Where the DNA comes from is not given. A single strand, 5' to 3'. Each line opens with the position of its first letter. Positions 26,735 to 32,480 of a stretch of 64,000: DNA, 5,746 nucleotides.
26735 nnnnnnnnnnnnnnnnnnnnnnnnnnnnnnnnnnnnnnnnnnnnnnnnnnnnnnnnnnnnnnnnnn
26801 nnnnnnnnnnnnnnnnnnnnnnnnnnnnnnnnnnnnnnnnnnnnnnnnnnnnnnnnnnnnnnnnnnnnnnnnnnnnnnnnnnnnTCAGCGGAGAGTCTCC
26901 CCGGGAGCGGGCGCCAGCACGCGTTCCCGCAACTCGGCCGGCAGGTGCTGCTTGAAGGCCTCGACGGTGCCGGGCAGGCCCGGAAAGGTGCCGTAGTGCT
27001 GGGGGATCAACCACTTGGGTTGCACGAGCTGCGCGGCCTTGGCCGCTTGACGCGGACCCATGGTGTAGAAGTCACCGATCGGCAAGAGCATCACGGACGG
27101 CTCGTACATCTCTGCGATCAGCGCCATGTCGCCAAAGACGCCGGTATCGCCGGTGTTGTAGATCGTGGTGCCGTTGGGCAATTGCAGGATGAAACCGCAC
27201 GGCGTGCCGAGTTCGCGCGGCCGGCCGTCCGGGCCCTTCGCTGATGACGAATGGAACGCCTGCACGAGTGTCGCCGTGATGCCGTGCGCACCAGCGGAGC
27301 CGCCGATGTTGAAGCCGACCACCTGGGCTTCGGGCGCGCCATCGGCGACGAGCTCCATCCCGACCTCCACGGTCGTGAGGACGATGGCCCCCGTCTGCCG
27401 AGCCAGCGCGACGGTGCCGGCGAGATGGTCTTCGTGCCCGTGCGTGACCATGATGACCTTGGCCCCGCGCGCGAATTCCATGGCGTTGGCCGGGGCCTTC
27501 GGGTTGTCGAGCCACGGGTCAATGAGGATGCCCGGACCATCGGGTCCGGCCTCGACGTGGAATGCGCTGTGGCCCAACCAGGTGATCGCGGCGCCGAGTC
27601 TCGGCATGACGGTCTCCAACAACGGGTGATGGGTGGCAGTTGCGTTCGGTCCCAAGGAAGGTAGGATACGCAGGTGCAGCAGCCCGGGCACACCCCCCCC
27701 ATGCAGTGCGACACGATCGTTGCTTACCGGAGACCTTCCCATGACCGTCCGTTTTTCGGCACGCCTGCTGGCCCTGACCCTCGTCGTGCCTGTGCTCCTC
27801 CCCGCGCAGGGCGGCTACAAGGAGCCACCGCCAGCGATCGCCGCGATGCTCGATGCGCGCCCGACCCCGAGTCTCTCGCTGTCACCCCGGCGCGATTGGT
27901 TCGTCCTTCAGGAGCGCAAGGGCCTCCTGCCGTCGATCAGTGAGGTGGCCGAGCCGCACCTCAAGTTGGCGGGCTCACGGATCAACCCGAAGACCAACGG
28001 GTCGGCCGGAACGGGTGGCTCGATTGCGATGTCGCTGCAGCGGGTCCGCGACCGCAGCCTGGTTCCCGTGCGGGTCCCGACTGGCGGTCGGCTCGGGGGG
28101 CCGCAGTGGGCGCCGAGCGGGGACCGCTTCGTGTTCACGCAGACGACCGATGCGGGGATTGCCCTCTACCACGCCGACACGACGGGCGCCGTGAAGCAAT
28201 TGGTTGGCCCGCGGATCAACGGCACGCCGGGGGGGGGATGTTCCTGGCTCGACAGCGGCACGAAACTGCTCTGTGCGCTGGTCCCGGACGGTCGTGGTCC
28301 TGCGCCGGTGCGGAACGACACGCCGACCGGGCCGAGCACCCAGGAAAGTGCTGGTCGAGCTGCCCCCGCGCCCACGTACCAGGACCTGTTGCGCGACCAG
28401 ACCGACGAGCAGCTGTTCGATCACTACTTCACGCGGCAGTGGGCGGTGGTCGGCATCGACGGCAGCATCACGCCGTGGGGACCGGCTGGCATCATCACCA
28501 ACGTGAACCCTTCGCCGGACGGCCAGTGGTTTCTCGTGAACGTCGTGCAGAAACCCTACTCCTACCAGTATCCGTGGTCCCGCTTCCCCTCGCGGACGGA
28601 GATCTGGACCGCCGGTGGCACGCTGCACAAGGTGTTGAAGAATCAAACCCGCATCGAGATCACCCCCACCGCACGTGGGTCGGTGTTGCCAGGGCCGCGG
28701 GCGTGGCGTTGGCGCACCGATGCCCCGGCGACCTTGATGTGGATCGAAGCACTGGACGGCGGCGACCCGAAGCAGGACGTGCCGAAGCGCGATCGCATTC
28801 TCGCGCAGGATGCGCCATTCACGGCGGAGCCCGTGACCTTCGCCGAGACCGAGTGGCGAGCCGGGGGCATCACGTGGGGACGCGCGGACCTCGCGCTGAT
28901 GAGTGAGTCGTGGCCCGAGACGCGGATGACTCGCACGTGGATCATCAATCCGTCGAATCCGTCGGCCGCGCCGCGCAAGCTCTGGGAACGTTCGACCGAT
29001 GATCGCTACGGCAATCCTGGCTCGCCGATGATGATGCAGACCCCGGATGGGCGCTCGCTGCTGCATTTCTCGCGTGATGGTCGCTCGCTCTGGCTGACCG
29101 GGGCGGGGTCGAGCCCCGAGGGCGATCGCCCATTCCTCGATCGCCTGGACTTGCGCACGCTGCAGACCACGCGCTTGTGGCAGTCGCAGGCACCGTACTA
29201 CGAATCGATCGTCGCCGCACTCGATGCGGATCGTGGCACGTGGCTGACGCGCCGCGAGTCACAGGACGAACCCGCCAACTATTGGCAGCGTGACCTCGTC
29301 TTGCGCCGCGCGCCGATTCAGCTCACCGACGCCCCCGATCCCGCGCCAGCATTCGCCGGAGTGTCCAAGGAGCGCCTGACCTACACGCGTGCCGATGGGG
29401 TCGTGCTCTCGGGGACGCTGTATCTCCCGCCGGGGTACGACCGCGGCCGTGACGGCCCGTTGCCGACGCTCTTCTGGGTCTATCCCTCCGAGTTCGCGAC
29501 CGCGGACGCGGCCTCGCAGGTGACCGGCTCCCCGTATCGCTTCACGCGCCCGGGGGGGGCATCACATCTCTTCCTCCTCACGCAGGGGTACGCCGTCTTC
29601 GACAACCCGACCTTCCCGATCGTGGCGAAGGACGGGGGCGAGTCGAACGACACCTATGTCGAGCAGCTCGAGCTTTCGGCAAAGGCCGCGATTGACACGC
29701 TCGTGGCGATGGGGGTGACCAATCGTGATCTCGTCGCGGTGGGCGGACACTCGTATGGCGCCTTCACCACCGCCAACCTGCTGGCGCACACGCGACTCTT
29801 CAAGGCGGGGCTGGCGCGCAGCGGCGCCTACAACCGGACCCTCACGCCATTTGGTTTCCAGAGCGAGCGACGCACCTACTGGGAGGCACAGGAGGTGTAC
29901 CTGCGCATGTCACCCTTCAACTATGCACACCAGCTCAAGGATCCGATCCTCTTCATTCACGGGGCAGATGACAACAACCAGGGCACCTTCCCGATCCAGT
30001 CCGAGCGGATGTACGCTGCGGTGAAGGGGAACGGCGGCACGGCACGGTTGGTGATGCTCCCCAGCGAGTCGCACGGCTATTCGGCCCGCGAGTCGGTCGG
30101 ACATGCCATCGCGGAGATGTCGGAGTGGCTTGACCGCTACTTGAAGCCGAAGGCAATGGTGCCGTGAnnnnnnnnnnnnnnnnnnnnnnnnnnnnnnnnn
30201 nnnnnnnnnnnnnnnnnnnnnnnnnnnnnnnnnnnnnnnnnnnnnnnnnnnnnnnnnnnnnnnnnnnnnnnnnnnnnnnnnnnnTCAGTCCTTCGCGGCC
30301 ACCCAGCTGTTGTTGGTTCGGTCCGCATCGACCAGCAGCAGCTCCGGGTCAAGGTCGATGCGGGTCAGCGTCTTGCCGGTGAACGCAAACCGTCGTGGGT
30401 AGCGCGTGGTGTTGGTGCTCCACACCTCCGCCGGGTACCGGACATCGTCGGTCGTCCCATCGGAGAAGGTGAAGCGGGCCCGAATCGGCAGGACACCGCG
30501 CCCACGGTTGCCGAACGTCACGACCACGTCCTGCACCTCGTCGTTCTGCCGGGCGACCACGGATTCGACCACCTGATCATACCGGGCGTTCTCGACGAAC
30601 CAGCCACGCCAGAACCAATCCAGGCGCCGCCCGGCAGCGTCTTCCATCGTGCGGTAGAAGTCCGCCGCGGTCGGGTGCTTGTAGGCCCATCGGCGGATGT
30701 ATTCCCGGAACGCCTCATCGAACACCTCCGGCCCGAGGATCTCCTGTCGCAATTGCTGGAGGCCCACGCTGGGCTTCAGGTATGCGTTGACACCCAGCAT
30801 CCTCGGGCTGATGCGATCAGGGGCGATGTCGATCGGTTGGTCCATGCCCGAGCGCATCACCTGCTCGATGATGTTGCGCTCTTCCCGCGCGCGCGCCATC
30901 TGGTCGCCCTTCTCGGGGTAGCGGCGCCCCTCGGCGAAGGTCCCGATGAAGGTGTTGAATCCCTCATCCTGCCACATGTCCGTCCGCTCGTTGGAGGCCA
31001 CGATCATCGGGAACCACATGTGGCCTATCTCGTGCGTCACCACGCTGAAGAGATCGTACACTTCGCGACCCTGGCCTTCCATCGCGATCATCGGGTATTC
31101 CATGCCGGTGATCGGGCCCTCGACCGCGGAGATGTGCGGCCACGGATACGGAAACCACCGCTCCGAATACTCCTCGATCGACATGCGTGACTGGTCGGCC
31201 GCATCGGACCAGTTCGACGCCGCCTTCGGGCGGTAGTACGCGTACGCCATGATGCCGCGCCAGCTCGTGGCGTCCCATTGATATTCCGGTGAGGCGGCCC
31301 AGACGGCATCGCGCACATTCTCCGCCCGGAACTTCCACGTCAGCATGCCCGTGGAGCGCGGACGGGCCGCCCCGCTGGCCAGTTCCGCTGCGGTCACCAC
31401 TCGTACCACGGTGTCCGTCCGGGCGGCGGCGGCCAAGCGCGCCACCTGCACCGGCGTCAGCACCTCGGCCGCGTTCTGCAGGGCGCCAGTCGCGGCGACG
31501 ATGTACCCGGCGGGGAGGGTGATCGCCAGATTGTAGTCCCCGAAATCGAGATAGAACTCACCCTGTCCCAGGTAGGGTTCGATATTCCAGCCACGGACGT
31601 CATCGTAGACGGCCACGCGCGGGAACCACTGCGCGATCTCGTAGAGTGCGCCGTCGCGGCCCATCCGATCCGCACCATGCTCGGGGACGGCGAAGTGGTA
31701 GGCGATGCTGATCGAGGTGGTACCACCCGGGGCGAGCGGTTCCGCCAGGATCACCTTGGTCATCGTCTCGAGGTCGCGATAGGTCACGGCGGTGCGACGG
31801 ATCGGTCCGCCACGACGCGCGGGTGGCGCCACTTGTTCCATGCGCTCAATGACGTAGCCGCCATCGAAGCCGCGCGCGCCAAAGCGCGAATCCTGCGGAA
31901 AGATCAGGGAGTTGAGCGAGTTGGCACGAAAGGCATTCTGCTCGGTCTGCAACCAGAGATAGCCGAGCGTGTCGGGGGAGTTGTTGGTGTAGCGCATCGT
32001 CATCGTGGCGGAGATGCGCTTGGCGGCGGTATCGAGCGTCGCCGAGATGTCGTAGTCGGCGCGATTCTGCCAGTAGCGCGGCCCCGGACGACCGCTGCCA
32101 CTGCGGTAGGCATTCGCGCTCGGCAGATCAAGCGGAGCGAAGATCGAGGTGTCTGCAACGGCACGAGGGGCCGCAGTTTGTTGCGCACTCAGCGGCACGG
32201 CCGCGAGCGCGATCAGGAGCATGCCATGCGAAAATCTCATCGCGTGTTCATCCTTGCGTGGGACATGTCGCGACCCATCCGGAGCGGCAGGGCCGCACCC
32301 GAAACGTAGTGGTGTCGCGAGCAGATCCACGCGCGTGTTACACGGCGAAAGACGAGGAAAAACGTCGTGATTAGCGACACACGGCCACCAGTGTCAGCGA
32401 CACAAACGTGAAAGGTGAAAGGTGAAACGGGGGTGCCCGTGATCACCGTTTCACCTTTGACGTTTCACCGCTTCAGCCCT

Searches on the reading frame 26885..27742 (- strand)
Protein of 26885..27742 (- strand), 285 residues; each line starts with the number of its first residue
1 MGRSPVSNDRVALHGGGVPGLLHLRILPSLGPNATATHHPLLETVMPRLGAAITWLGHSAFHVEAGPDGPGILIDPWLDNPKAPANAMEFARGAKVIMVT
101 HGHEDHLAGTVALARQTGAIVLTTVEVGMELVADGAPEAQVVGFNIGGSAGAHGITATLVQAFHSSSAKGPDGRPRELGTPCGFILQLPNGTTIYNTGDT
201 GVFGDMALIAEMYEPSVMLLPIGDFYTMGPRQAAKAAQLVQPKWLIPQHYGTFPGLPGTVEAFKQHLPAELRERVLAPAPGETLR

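Call 13: search_protein_families(library=pfam, proteins=[window:26885-27742:-], max_evalue=0.001)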
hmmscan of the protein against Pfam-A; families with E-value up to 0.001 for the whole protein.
window:26885-27742:- (285 aa): 3 families
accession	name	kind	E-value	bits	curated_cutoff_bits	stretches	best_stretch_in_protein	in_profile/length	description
PF12706.13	Lactamase_B_2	-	1.5e-22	80.7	27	1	72-250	3-200/200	Beta-lactamase superfamily domain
PF13483.12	Lactamase_B_3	-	1.9e-20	73.9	24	1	53-249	2-160/160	Beta-lactamase superfamily domain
PF00753.33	Lactamase_B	-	3.9e-06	27.4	22.7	1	55-249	3-196/196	Metallo-beta-lactamase superfamily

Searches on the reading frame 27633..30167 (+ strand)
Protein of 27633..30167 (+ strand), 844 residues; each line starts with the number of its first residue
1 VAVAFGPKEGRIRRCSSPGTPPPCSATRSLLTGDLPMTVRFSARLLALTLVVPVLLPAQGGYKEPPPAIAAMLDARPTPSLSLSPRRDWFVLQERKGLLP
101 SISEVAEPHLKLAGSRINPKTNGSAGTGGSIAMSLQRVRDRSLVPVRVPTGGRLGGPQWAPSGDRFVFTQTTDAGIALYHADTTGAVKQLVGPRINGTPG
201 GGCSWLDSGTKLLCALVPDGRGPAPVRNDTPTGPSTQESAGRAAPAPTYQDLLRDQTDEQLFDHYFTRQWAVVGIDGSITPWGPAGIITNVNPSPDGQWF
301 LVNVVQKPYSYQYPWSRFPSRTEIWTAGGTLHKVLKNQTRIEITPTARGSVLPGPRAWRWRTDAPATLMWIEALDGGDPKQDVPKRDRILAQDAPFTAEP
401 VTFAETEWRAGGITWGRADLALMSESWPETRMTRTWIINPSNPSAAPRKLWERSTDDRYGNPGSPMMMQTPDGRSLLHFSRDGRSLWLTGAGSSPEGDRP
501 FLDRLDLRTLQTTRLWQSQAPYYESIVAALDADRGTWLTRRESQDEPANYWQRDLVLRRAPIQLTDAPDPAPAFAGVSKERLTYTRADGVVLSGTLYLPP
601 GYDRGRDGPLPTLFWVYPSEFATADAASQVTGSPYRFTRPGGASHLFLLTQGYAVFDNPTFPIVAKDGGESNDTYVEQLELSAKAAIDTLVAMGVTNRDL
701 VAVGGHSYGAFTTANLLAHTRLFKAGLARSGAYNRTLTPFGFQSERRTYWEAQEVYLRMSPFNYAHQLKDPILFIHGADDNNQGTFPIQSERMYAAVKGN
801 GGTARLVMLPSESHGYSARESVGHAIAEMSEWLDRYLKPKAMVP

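Call 13: search_protein_families(library=pfam, proteins=[window:27633-30167:+], max_evalue=0.001)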
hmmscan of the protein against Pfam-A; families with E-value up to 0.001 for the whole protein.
window:27633-30167:+ (844 aa): 1 family
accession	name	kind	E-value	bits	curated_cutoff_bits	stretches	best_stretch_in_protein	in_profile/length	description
PF00326.27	Peptidase_S9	-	6.2e-22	78.6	22.6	1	685-838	50-211/213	Prolyl oligopeptidase family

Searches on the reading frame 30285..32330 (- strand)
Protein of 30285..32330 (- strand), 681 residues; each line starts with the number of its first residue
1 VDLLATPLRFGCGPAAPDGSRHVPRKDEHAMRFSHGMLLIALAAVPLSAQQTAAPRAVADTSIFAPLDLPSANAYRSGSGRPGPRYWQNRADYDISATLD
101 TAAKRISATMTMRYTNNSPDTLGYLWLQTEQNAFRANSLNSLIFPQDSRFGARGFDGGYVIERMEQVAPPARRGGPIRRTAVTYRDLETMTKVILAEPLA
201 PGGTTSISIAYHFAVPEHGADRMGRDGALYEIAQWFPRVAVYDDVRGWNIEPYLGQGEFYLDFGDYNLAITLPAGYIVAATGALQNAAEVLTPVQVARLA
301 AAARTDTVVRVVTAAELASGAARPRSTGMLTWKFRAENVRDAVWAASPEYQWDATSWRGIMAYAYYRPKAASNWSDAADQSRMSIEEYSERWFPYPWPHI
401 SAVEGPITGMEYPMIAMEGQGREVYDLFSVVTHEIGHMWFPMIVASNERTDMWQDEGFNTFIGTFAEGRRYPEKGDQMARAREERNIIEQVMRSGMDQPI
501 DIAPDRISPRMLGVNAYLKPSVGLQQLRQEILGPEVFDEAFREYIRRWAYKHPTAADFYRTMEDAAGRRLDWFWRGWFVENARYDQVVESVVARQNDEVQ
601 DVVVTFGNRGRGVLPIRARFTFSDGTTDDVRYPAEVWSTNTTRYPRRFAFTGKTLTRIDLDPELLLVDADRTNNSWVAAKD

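Call 13: search_protein_families(library=pfam, proteins=[window:30285-32330:-], max_evalue=0.001)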
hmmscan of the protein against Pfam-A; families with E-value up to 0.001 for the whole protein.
window:30285-32330:- (681 aa): 1 family
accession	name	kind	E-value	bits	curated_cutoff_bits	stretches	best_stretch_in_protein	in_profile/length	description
PF01433.26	Peptidase_M1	-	4.2e-16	59.7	27.7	1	426-577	66-218/218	Peptidase family M1 domain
